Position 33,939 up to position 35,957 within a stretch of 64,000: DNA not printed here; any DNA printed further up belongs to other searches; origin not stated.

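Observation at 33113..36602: B12-binding radical-SAM enzyme embedded between a DDxxD-less polyprenyl-synthase-like gene and a long-chain polyprenyl diphosphate synthase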

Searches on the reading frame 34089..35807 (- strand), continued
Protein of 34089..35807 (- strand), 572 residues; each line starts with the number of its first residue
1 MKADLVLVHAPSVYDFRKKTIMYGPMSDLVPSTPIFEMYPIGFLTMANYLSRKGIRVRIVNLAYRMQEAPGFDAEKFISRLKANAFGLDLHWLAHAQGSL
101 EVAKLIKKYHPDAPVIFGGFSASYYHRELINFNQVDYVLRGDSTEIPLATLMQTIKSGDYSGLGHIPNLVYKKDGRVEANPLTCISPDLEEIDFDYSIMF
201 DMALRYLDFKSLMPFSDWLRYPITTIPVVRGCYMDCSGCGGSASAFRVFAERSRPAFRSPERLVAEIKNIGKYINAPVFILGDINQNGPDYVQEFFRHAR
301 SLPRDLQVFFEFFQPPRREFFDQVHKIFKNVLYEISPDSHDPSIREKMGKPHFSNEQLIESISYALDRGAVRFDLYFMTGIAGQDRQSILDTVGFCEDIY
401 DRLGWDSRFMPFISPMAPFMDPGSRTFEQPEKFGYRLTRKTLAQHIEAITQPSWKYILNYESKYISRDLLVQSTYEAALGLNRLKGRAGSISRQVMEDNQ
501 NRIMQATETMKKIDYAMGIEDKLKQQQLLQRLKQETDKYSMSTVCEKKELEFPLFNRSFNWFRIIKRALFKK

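Call 67: list_cluster_members(proteins=[P0213, P0228, P0240, P0257, P0272, P0278, P0289, P0292, P0304, P0308])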
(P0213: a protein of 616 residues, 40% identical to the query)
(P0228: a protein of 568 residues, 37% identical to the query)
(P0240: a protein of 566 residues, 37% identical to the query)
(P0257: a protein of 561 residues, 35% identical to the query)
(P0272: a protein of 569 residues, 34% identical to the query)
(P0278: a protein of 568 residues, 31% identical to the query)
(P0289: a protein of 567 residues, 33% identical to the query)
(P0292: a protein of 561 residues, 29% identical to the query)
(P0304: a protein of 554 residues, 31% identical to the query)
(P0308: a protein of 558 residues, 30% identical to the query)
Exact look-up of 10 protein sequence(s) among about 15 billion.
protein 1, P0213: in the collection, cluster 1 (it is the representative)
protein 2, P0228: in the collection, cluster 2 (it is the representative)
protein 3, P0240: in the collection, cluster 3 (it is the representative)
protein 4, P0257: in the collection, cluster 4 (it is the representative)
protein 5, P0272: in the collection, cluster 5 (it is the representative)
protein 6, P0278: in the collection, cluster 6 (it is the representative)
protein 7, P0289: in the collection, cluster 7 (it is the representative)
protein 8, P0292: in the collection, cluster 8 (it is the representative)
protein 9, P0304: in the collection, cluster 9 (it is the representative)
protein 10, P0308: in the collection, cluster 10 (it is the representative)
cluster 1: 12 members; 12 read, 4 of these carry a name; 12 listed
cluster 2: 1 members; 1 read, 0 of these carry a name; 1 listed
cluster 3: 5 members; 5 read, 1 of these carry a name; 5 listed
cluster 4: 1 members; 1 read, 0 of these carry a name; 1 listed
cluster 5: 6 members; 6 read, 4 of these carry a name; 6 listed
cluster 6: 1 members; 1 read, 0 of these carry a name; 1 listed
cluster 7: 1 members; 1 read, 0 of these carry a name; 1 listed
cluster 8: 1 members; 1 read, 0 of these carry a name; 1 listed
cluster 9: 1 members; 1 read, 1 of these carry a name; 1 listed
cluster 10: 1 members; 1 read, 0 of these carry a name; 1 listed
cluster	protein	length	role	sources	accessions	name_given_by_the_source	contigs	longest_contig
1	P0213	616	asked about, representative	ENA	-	-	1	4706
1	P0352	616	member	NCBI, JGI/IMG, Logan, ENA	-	B12-binding domain/radical SAM domain protein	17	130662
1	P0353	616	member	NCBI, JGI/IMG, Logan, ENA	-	B12-binding domain/radical SAM domain protein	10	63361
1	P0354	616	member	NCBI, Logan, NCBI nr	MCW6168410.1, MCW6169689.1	MAG: TIGR04190 family B12-binding domain/radical SAM domain protein [Thermoplasmatales ... | TIGR04190 family B12-binding domain/radical SAM domain protein [Thermoplasmatales ...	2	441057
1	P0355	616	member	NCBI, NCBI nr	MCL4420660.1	MAG: TIGR04190 family B12-binding domain/radical SAM domain protein [Candidatus ... | TIGR04190 family B12-binding domain/radical SAM domain protein [Candidatus ...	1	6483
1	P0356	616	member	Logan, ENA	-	-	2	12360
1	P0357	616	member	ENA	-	-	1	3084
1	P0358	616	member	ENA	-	-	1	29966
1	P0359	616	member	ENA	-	-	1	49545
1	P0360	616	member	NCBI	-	-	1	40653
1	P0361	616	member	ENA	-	-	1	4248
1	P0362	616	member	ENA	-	-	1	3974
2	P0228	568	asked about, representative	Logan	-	-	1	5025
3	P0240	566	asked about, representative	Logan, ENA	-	-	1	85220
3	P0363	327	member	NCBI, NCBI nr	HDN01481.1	MAG TPA: radical SAM protein, partial [Candidatus Bathyarchaeota archaeon] | radical SAM protein [Candidatus Bathyarchaeota archaeon]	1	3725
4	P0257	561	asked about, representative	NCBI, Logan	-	-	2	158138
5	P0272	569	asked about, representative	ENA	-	-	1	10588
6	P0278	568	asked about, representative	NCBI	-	-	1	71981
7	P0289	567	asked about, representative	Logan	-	-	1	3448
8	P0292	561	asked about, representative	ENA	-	-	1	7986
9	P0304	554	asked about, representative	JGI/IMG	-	B12-binding domain/radical SAM domain protein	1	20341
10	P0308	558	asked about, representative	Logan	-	-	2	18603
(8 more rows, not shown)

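Call 68: find_encoding_contigs(protein=P0354, flank=8000, max_places=3)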
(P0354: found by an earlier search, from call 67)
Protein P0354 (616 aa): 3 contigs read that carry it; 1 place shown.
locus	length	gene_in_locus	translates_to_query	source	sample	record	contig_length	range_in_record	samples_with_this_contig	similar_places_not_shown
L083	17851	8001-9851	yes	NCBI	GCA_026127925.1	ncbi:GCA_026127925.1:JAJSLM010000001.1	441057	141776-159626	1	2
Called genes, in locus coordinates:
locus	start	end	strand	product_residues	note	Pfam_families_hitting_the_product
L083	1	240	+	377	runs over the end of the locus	PF00346:Complex1_49kDa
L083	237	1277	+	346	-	PF00146:NADHdh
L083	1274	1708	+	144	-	PF13183:Fer4_8 (faint), PF13484:Fer4_16 (faint), PF14697:Fer4_21 (weak), PF25160:LdpA_Fe-S-bd (faint), PF12797:Fer4_2 (faint), PF13237:Fer4_10 (faint), PF12838:Fer4_7, PF13187:Fer4_9 (weak), +2 more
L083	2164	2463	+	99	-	PF00420:Oxidored_q2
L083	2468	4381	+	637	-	PF00662:Proton_antipo_N, PF00361:Proton_antipo_M, PF06455:NADH5_C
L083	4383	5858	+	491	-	PF00361:Proton_antipo_M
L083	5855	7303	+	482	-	PF00361:Proton_antipo_M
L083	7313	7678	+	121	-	-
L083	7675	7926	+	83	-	-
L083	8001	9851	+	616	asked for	PF02310:B12-binding, PF04055:Radical_SAM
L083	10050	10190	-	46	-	-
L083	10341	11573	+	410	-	PF02040:ArsB, PF03600:CitMHS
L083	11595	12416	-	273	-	PF00902:TatC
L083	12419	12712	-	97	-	PF02416:TatA_B_E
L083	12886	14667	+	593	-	PF00083:Sugar_tr (weak), PF07690:MFS_1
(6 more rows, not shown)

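Call 69: find_encoding_contigs(protein=P0257, flank=8000, max_places=2)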
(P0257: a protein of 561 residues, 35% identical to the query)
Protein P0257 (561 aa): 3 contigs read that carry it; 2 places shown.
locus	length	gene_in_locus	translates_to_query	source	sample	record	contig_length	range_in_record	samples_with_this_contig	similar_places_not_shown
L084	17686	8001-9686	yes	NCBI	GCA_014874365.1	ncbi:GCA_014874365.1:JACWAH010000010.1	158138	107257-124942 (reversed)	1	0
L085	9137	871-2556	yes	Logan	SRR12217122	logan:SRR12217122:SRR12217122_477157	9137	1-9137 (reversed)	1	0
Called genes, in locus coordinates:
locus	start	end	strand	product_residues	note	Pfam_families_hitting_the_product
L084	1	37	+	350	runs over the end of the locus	PF00348:polyprenyl_synt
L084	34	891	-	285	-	PF13495:Phage_int_SAM_4, PF00589:Phage_integrase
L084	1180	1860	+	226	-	PF00378:ECH_1, PF16113:ECH_2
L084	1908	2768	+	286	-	PF13793:Pribosyltran_N, PF00156:Pribosyltran, PF14572:Pribosyl_synth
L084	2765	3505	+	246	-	PF01885:PTS_2-RNA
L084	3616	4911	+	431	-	PF00464:SHMT, PF00155:Aminotran_1_2 (weak)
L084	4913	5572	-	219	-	PF01325:Fe_dep_repress, PF13412:HTH_24 (faint), PF02742:Fe_dep_repr_C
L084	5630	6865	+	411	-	PF07690:MFS_1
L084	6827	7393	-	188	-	PF06197:DUF998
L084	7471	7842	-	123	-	PF01638:HxlR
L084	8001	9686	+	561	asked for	PF02310:B12-binding, PF04055:Radical_SAM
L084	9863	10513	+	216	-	PF01184:Gpr1_Fun34_YaaH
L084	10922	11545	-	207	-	PF01488:Shikimate_DH (faint), PF13241:NAD_binding_7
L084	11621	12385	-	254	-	PF00590:TP_methylase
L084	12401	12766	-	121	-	-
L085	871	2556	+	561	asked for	PF02310:B12-binding, PF04055:Radical_SAM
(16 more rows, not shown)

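Call 70: find_encoding_contigs(protein=P0278, flank=8000, max_places=2)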
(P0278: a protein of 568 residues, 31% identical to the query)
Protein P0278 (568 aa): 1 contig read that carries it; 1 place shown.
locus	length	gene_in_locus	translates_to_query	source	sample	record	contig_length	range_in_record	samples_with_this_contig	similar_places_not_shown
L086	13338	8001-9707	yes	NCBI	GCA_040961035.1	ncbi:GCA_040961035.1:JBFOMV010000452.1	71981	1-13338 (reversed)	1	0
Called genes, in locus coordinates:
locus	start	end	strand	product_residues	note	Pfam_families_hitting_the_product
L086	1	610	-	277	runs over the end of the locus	PF12838:Fer4_7 (faint), PF00037:Fer4 (faint), PF12837:Fer4_6 (faint), PF13237:Fer4_10 (weak)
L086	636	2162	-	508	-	PF02310:B12-binding, PF04055:Radical_SAM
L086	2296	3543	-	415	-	PF01266:DAO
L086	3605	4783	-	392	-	PF02771:Acyl-CoA_dh_N, PF02770:Acyl-CoA_dh_M, PF00441:Acyl-CoA_dh_1, PF08028:Acyl-CoA_dh_2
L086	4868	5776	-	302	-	PF00376:MerR (weak), PF13411:MerR_1, PF00440:TetR_N, PF17932:TetR_C_24, PF21943:TetR_C_46 (weak)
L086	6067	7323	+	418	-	PF06245:DUF1015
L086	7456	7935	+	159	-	PF13411:MerR_1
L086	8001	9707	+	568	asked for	PF04055:Radical_SAM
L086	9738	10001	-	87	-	PF09723:Zn_ribbon_8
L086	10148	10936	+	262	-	PF00378:ECH_1, PF16113:ECH_2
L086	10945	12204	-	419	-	PF13489:Methyltransf_23, PF01209:Ubie_methyltran (weak), PF13847:Methyltransf_31, PF08241:Methyltransf_11, PF08242:Methyltransf_12, PF13649:Methyltransf_25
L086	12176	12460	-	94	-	-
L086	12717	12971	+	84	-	PF13828:DUF4190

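Call 71: find_encoding_contigs(protein=P0352, flank=8000, max_places=4)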
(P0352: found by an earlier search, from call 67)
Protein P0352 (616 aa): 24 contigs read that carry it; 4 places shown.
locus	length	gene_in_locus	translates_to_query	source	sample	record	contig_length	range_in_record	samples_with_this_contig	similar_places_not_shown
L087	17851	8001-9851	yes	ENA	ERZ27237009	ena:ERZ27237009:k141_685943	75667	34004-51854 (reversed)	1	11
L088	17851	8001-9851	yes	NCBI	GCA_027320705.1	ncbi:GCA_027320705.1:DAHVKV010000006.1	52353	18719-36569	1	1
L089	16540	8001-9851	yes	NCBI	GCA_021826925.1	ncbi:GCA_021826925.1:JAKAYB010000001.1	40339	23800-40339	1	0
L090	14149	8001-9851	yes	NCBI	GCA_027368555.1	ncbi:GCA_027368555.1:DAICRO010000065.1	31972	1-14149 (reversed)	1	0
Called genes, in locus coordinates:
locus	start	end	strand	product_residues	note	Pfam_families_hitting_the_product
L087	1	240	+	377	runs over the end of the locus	PF00346:Complex1_49kDa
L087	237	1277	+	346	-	PF00146:NADHdh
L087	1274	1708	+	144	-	PF13183:Fer4_8 (faint), PF13484:Fer4_16 (faint), PF14697:Fer4_21 (weak), PF25160:LdpA_Fe-S-bd (faint), PF12797:Fer4_2 (faint), PF13237:Fer4_10 (faint), PF12838:Fer4_7, PF13187:Fer4_9 (weak), +2 more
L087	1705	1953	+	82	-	PF00499:Oxidored_q3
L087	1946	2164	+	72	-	PF00499:Oxidored_q3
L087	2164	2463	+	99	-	PF00420:Oxidored_q2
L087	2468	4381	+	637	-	PF00662:Proton_antipo_N, PF00361:Proton_antipo_M, PF06455:NADH5_C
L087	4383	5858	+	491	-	PF00361:Proton_antipo_M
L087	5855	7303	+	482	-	PF00361:Proton_antipo_M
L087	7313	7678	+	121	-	-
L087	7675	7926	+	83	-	-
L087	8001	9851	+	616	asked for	PF02310:B12-binding, PF04055:Radical_SAM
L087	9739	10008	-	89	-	-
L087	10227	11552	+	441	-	PF02040:ArsB, PF03600:CitMHS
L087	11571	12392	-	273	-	PF00902:TatC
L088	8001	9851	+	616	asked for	PF02310:B12-binding, PF04055:Radical_SAM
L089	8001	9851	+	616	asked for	PF02310:B12-binding, PF04055:Radical_SAM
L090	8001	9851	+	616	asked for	PF02310:B12-binding, PF04055:Radical_SAM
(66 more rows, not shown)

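Call 73: find_encoding_contigs(protein=P0071, flank=10000, max_places=1)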
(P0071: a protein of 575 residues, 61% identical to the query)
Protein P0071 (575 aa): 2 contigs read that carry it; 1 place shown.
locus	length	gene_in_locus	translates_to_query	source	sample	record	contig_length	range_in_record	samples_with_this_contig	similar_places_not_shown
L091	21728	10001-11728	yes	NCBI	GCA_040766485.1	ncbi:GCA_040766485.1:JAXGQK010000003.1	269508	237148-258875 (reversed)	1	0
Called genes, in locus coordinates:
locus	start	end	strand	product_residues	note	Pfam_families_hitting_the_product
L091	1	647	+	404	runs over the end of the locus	PF01168:Ala_racemase_N, PF00842:Ala_racemase_C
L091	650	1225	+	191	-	PF03358:FMN_red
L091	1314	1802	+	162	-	PF13026:DUF3887 (weak)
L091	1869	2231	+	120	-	-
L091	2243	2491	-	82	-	-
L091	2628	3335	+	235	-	PF02592:Vut_1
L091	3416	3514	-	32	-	-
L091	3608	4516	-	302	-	PF06940:DUF1287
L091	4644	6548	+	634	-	PF01855:POR_N, PF02775:TPP_enzyme_C, PF00037:Fer4 (faint), PF13237:Fer4_10 (weak)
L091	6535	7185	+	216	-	PF01558:POR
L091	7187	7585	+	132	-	PF01842:ACT (weak), PF13291:ACT_4 (faint), PF19571:ACT_8, PF22629:ACT_AHAS_ss (faint)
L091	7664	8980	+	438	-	PF00501:AMP-binding, PF14535:AMP-binding_C_2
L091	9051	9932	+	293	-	-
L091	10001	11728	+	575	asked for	PF02310:B12-binding, PF04055:Radical_SAM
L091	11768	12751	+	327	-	PF00348:polyprenyl_synt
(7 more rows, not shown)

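Call 74: find_encoding_contigs(protein=P0098, flank=10000, max_places=1)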
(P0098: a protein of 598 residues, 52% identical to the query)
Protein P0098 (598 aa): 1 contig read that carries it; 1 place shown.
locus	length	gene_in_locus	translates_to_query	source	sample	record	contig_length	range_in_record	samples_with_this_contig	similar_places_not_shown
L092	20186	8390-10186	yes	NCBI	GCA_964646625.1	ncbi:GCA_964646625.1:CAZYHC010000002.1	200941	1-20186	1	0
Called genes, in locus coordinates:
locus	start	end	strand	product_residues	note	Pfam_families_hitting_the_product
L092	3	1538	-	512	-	?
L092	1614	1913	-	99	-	PF00166:Cpn10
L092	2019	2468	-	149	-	PF00011:HSP20, PF17886:ArsA_HSP20 (weak)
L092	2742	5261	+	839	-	PF02366:PMT, PF13231:PMT_2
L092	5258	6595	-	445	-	-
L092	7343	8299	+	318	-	PF20030:bpMoxR, PF00004:AAA (weak), PF07726:AAA_3, PF07728:AAA_5, PF17863:AAA_lid_2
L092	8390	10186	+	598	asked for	PF02310:B12-binding, PF04055:Radical_SAM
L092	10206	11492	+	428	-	PF01882:DUF58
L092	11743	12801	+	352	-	PF00356:LacI, PF00532:Peripla_BP_1, PF13407:Peripla_BP_4, PF13377:Peripla_BP_3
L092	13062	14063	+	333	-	PF00532:Peripla_BP_1, PF13407:Peripla_BP_4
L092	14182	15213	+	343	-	PF02653:BPD_transp_2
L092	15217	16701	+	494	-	PF00005:ABC_tran, PF13401:AAA_22 (faint), PF13304:AAA_21 (faint), PF00005:ABC_tran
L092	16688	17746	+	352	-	PF02653:BPD_transp_2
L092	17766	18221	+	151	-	PF00370:FGGY_N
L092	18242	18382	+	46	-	-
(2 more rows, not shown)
